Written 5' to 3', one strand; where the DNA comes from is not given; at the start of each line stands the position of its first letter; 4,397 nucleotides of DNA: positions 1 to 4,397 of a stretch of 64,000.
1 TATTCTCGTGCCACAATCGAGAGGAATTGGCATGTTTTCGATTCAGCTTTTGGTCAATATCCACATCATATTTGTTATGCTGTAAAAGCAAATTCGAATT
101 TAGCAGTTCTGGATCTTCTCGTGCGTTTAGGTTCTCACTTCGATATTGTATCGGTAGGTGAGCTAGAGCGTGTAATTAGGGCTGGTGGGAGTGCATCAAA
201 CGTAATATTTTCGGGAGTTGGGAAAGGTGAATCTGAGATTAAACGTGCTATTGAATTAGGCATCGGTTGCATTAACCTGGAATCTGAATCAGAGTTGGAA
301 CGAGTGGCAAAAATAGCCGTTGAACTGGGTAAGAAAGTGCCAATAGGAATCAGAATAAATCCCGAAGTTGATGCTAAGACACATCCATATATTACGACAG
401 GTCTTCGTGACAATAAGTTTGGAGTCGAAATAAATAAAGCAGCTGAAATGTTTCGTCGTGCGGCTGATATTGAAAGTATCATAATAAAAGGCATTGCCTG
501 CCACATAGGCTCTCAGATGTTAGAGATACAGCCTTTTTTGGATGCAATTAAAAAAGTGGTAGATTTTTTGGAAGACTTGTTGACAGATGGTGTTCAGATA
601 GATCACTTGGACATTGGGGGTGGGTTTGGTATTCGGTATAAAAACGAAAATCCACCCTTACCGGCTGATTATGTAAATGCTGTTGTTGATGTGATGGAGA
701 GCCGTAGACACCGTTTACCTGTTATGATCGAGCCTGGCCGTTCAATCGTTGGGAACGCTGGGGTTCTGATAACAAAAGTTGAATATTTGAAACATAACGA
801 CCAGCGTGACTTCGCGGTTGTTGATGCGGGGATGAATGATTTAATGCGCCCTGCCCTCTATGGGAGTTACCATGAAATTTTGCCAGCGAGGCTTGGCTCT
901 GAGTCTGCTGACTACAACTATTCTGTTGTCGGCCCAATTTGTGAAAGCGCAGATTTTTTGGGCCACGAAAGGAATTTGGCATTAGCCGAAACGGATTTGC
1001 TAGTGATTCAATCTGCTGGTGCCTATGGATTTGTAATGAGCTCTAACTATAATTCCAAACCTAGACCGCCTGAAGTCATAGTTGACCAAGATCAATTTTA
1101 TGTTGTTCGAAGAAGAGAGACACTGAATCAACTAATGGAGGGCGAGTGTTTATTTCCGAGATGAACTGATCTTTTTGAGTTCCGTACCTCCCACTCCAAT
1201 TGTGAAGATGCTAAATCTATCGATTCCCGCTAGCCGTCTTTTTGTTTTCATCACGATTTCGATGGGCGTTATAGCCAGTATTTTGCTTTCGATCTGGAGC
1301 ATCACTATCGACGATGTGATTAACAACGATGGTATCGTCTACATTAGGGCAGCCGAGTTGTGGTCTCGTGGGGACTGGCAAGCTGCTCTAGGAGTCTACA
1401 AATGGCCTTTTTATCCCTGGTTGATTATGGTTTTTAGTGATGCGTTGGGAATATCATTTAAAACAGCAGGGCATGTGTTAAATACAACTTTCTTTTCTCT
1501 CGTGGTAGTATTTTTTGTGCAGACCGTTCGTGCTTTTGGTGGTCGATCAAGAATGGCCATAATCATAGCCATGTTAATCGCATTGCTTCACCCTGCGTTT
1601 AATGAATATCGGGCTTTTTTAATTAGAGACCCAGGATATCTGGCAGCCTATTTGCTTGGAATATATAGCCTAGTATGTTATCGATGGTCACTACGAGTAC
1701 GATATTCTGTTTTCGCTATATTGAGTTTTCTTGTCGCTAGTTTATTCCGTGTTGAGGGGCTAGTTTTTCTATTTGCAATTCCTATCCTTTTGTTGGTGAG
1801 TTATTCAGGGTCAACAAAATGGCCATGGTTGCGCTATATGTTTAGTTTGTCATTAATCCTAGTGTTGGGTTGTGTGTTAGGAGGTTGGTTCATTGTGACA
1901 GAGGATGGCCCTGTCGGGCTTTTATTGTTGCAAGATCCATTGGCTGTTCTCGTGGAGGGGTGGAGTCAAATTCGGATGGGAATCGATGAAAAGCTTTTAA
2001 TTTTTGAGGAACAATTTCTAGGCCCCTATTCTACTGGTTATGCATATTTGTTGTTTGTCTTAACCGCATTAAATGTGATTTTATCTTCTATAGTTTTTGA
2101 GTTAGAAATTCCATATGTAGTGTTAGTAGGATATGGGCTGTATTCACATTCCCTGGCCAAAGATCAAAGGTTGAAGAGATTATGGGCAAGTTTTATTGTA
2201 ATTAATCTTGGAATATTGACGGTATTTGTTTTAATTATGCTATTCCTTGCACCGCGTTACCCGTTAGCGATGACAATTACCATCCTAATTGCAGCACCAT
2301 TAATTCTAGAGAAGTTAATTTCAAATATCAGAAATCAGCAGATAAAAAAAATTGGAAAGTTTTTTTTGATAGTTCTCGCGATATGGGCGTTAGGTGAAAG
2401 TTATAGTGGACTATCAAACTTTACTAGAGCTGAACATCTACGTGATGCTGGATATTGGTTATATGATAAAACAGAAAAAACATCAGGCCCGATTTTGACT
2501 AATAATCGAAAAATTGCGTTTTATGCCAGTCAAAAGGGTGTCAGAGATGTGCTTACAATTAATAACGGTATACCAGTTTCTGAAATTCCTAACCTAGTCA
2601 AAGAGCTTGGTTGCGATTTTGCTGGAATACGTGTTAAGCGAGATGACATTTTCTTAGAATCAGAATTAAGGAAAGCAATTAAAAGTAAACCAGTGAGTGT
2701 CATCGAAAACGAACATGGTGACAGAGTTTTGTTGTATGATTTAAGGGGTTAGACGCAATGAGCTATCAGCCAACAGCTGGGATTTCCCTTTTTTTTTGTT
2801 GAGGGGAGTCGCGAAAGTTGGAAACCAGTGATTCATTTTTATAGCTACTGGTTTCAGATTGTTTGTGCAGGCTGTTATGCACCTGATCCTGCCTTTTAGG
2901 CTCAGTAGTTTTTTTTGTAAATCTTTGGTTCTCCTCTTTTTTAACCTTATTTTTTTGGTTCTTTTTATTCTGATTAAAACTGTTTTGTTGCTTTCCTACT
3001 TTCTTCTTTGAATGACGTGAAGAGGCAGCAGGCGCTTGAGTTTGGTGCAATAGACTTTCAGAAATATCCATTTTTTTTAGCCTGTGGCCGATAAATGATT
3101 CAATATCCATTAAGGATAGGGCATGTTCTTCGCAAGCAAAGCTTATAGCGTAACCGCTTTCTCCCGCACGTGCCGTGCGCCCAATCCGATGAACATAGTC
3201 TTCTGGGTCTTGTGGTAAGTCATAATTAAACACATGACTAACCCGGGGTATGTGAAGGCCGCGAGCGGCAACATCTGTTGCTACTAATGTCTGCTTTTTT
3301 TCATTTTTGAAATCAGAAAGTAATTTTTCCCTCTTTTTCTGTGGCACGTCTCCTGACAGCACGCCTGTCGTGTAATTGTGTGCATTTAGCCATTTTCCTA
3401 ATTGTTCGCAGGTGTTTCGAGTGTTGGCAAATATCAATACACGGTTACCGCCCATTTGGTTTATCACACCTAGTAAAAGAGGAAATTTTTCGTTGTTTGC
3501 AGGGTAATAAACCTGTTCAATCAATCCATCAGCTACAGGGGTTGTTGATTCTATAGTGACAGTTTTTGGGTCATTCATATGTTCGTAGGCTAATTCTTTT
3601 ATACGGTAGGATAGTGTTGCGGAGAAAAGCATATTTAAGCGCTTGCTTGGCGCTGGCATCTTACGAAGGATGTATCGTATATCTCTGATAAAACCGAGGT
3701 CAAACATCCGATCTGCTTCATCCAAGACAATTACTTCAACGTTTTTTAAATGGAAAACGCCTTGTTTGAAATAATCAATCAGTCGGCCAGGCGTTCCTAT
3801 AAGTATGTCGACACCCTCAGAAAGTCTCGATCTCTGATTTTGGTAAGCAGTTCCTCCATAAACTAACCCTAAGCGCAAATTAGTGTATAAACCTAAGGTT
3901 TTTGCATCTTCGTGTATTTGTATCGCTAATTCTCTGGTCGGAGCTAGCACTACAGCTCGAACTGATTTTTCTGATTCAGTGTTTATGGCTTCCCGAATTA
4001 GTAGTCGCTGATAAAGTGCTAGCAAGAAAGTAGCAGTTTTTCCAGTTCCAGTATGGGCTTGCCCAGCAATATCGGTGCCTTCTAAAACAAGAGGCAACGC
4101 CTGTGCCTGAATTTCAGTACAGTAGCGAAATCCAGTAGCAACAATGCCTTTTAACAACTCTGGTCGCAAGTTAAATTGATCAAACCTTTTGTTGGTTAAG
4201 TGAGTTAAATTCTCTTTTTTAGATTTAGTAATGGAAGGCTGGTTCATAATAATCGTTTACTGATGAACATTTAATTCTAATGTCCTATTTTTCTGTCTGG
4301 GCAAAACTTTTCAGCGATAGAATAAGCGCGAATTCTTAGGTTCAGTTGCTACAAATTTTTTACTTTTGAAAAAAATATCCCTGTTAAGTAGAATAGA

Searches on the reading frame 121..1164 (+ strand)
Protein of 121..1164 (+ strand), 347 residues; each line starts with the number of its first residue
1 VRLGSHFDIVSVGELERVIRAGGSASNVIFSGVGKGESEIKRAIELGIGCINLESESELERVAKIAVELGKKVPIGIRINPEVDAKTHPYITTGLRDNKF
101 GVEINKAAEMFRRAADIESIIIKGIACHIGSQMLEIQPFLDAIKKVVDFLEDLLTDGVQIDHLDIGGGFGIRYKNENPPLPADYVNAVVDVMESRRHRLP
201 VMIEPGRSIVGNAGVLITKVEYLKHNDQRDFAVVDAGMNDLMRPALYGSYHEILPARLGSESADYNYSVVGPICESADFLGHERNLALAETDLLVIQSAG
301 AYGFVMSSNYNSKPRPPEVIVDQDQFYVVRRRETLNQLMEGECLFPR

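Call 78: search_protein_families(library=ncbifam, proteins=[window:121-1164:+], max_evalue=1e-10)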
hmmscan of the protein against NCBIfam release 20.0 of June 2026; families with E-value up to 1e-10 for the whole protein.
window:121-1164:+ (347 aa): 8 families
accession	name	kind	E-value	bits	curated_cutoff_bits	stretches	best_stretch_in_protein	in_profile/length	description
TIGR01048.1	lysA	equivalog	6.5e-131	436.7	297.9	1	3-342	72-416/417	diaminopimelate decarboxylase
NF006515.0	PRK08961.1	equivalog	4.7e-63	213.4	802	1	4-322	549-860/861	bifunctional aspartate kinase/diaminopimelate decarboxylase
TIGR03099.1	dCO2ase_PEP1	hypoth_equivalog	4.1e-51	174.3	478.45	1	6-321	74-398/398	pyridoxal-dependent decarboxylase, exosortase A system-associated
NF052544.1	OrLyDeCDokD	equivalog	2.9e-46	158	700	1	10-340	97-457/461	ornithine/lysine decarboxylase DokD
NF041039.1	FslC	exception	1e-22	80.5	500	1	7-332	81-414/418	rhizoferrin biosystnesis N-citrylornithine decarboxylase FslC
NF003763.0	PRK05354.1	equivalog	8.3e-19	67.5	369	1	51-229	175-365/636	biosynthetic arginine decarboxylase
TIGR01273.1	speA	equivalog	2.1e-18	66.1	624.1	1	50-235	166-364/624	arginine decarboxylase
TIGR01047.1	nspC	equivalog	5.7e-14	51.4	409.05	1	37-326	82-365/380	carboxynorspermidine decarboxylase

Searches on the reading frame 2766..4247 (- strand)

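Call 78: search_protein_families(library=ncbifam, proteins=[window:2766-4247:-], max_evalue=1e-10)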
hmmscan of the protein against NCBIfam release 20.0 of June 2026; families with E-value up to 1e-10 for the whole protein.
window:2766-4247:- (493 aa): 14 families
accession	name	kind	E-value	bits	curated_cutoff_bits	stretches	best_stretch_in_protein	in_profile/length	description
NF003419.0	PRK04837.1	equivalog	6.5e-171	568.7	588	1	15-432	4-421/424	ATP-dependent RNA helicase RhlB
NF003390.0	PRK04537.1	equivalog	1e-151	506.9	732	1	17-464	6-454/572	ATP-dependent RNA helicase RhlB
NF053631.1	RNA_helic_CshA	equivalog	4.8e-114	381.6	646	1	22-440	1-408/434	degradosome RNA helicase CshA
NF002340.1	PRK01297.1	equivalog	1.6e-112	376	564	1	21-389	2-371/372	ATP-dependent RNA helicase RhlB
NF008394.0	PRK11192.1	equivalog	3.5e-110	368.9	507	1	20-455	3-433/441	ATP-dependent RNA helicase SrmB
NF007882.0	PRK10590.1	equivalog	1.3e-105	354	743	1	22-465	3-446/456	ATP-dependent RNA helicase RhlE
NF008744.0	PRK11776.1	equivalog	1.4e-102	343.6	524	1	19-409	3-384/460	ATP-dependent RNA helicase DbpA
NF053711.1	RNA_heli_RhlE1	exception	1.6e-97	327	750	1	22-435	3-415/434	RNA helicase RhlE1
NF053710.1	RNA_heli_RhlE2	exception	5e-97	325.8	925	1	27-470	8-452/635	RNA helicase RhlE2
NF053636.1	DDHlcsCsdAPsy1082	equivalog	2.2e-93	313.5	890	1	22-470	5-447/512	DEAD/DEAH box helicase CsdA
NF008642.0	PRK11634.1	equivalog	1.3e-74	251.8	989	1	20-402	6-375/628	DEAD/DEAH family ATP-dependent RNA helicase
NF010337.0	PRK13766.1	equivalog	3.8e-22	78.2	610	1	256-466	355-564/781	Hef nuclease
TIGR01389.1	recQ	equivalog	1.9e-14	53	640.2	1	143-380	101-338/591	DNA helicase RecQ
TIGR04121.1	DEXH_lig_assoc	equivalog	5.7e-14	50.8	850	1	45-385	16-369/804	ligase-associated DNA damage response DEXH box helicase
